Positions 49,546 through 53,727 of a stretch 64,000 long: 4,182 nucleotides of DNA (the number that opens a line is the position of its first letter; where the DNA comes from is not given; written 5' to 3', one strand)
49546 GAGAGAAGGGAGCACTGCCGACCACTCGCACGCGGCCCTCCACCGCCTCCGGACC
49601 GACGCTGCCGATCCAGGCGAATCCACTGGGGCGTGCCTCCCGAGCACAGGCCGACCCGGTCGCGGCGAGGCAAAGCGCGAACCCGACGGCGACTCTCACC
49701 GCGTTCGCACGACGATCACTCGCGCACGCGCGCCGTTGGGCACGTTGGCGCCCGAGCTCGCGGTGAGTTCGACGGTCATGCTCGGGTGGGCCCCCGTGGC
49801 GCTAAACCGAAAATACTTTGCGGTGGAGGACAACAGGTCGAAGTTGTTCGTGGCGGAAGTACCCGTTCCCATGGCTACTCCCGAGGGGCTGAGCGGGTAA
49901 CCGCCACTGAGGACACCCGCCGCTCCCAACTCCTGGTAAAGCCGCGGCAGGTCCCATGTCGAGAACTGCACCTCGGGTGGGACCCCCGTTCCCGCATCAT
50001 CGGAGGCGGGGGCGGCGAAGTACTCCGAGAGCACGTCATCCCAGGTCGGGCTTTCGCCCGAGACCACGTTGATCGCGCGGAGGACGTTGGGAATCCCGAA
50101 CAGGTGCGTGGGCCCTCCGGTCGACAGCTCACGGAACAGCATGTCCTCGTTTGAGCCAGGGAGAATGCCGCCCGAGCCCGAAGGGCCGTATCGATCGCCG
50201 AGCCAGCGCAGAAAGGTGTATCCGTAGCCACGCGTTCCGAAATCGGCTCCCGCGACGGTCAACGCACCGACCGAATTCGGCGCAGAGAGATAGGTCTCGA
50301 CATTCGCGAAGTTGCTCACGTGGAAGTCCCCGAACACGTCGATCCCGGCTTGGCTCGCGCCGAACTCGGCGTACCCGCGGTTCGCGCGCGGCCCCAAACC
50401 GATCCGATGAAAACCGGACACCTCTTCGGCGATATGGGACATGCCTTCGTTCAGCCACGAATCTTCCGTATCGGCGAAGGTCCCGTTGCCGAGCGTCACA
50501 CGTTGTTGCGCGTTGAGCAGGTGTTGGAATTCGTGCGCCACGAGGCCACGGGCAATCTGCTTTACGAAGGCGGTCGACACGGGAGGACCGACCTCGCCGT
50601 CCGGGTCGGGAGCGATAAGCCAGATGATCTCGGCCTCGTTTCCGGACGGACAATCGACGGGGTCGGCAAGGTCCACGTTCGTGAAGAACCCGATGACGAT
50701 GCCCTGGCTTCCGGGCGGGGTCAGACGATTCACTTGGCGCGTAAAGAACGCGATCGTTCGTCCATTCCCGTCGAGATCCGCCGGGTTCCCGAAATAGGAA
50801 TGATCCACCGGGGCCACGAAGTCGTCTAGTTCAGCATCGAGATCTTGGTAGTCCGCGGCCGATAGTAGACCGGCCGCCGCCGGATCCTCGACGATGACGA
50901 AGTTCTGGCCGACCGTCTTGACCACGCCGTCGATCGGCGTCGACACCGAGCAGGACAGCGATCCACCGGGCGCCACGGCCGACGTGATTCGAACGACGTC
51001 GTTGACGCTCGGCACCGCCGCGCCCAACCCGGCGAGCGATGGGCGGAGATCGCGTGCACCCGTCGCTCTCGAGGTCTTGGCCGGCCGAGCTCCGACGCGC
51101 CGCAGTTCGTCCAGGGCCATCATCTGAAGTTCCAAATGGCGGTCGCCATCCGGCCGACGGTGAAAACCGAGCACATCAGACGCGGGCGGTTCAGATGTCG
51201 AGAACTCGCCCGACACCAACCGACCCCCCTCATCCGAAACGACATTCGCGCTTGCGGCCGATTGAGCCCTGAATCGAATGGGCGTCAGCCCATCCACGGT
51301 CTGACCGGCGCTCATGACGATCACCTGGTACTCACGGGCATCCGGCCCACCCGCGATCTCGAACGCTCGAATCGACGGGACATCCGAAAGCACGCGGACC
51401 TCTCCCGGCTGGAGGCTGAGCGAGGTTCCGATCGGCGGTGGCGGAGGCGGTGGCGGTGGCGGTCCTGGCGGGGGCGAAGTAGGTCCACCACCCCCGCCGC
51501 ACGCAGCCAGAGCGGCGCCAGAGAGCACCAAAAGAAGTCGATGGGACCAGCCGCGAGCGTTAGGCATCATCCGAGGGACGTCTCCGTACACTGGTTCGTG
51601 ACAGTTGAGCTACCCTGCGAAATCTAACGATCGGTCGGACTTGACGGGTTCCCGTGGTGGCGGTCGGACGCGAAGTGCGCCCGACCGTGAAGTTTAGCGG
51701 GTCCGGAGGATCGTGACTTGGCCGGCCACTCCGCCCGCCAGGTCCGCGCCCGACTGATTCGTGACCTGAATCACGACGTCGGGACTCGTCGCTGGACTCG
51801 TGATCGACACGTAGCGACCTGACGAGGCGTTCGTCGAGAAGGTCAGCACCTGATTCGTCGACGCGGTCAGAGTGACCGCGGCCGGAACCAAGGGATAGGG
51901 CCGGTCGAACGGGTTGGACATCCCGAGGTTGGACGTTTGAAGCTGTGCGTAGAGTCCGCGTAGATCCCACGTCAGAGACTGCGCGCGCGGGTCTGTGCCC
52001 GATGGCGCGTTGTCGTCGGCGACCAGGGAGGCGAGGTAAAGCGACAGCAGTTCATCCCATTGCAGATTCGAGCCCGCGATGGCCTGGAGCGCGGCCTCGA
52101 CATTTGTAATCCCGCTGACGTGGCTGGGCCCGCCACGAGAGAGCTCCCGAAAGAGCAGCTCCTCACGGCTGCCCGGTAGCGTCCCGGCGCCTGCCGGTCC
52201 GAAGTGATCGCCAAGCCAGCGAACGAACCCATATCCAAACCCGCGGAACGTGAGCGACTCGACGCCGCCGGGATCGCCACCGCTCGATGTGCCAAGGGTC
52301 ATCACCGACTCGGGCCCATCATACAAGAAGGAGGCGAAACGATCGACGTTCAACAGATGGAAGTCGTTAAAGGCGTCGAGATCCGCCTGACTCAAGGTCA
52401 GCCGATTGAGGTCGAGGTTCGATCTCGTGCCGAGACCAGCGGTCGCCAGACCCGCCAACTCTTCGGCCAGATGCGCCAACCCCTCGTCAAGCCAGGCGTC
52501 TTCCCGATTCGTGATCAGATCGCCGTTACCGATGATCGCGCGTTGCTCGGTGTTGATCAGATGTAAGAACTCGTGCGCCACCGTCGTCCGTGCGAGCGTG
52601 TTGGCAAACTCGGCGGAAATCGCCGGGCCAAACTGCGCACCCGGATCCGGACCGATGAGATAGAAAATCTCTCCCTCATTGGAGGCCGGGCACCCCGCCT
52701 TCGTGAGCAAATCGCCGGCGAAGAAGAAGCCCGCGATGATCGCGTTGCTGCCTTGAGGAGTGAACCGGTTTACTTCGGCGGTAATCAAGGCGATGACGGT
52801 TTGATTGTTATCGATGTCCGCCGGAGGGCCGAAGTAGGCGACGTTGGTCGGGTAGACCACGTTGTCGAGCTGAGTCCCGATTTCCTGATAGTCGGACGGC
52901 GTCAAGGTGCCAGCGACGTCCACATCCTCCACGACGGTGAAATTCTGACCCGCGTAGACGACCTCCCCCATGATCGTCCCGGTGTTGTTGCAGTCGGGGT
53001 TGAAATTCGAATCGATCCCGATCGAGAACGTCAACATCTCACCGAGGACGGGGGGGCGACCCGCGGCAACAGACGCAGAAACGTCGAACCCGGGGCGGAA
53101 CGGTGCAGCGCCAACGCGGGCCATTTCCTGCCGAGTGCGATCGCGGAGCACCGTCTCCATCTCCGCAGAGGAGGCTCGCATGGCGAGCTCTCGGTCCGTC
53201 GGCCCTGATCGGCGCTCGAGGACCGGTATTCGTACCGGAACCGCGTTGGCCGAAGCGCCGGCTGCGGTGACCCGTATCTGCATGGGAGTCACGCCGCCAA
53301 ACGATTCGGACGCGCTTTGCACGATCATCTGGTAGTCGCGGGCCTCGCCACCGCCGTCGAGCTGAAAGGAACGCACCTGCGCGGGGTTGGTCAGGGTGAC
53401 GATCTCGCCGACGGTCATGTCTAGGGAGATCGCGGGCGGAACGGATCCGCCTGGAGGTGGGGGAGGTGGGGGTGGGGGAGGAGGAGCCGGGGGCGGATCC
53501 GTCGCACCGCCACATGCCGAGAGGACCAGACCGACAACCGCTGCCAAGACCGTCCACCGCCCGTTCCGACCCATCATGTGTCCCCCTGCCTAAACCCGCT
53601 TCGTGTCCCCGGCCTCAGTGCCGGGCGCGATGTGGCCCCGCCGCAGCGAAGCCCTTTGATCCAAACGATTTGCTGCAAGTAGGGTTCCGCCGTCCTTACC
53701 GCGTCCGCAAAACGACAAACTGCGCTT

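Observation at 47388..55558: Tandem array of four diverged paralogous lipoproteins carrying a gluzincin-like HExxH….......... motif pair, with an embedded small secreted protein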

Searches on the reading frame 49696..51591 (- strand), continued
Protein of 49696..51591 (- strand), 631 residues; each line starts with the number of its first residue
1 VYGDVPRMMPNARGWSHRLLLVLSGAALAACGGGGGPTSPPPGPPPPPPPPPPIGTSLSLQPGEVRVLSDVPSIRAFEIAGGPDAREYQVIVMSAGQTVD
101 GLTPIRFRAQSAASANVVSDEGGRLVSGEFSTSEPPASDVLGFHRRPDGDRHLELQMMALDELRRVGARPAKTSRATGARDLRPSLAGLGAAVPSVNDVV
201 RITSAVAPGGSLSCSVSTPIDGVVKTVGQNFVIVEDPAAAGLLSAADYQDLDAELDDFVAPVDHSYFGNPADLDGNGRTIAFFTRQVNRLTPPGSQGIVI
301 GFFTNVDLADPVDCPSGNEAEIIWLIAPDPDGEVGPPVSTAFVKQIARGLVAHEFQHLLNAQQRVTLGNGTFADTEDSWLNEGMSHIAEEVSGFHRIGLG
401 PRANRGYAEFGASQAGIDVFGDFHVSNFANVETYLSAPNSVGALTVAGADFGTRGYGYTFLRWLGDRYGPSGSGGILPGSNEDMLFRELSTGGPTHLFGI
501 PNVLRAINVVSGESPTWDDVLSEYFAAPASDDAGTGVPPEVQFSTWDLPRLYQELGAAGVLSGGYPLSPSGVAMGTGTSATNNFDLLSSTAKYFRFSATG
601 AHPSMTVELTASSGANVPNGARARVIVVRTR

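Call 49: search_solved_structures(query=A2, max_evalue=1, show_alignments=2)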
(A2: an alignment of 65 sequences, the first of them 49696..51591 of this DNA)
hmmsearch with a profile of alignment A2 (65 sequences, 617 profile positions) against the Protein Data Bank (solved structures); distinct sequences matched with E-value up to 1: 5.
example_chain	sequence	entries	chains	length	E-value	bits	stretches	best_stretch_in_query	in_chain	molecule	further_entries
7bb8_A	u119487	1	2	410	6.8e-29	104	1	162-374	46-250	Neutral metalloprotease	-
7bb9_A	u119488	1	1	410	2.8e-27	98.7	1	162-374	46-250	Lugdulysin E242Q Y315F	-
6qz2_A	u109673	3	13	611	0.057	15.1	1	10-98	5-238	Mono(2-hydroxyethyl) terephthalate hydrolase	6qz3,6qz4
6hds_A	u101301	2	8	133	0.14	13.8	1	178-232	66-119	short afifavidin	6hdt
6hdv_A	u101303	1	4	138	0.14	13.8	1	178-232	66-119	Afifavidin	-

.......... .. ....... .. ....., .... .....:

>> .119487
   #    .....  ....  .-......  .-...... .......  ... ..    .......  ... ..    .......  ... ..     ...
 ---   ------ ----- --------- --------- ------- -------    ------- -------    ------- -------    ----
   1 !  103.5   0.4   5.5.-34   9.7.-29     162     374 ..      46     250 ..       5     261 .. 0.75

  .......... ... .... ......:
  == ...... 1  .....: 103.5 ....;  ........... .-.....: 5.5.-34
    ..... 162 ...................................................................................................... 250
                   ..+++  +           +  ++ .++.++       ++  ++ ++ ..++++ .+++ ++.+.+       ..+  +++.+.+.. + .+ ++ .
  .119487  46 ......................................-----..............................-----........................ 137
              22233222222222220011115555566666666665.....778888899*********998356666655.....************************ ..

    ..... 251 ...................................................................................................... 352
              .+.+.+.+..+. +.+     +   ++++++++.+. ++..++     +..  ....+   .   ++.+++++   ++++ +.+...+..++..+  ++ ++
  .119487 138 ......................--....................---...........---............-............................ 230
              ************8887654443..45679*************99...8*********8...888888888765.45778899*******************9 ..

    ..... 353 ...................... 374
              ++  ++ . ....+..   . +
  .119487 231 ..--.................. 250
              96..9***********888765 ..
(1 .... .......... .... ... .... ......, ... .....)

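Call 51: search_protein_representatives(alignment_id=A2)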
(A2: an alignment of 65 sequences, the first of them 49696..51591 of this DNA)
Query: 65 sequences, 617 profile positions. Proteins with E-value up to 0.001 (for the whole library): 8258; up to 1e-10: 5090; up to 1e-30: 2162. The best 150 are listed.
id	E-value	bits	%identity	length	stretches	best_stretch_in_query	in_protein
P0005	2.8e-237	805.6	-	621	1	9-617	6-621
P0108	5.7e-214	728.6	-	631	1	11-617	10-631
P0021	1.2e-213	727.5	-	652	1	8-616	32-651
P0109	1.3e-213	727.5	-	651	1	10-617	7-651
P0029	5.1e-211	718.9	-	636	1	10-617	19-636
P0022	1.8e-200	684.0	-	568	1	59-617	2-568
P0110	3.6e-200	683.0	-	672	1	10-617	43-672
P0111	1.3e-198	677.9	-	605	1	12-617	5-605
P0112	4.5e-193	659.6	-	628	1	6-617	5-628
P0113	1.3e-191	654.7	-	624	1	6-617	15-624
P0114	1.9e-191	654.2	-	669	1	11-617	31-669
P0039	1.0e-190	651.8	-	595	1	48-617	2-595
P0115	1.0e-188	645.2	-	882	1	40-617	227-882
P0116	1.2e-186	638.4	-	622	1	10-617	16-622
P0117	1.3e-185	635.0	-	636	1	8-617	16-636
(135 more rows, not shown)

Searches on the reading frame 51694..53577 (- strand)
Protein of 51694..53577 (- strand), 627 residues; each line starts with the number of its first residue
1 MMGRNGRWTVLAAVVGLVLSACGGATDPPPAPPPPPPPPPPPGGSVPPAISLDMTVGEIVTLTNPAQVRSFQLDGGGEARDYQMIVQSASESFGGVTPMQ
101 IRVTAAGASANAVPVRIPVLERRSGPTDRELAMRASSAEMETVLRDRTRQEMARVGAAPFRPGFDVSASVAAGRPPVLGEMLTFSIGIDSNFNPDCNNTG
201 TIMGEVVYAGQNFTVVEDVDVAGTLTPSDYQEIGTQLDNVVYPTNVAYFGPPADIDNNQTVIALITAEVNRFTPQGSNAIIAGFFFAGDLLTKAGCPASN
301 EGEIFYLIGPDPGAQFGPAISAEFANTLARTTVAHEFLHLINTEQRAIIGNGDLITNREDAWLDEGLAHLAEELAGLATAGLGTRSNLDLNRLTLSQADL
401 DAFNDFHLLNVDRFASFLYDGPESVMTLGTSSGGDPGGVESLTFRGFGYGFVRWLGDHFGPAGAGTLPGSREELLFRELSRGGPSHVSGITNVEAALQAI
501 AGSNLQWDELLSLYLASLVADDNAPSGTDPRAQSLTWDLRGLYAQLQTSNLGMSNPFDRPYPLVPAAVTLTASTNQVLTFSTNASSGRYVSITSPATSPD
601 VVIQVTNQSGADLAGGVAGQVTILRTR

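Call 3: search_protein_families(library=pfam, proteins=[window:51694-53577:-], max_evalue=1)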
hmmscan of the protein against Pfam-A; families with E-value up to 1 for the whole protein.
window:51694-53577:- (627 aa): 2 families
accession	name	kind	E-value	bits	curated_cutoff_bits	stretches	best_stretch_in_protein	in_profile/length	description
PF18781.7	Phage_spike_2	-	0.023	15.5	25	0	566-607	2-42/76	Phage spike trimer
PF06380.16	DUF1072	-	0.21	11.9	25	1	9-31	15-36/39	Protein of unknown function (DUF1072)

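Call 4: search_protein_families(library=ncbifam, proteins=[window:51694-53577:-], max_evalue=1)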
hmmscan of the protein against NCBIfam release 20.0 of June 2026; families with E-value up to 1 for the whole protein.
window:51694-53577:- (627 aa): 1 family
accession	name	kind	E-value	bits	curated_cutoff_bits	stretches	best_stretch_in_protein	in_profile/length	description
NF045524.1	MXAN_6640_HExxH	subfamily_domain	0.23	11.2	140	1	328-373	110-145/290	MXAN_6640 family putative metalloprotease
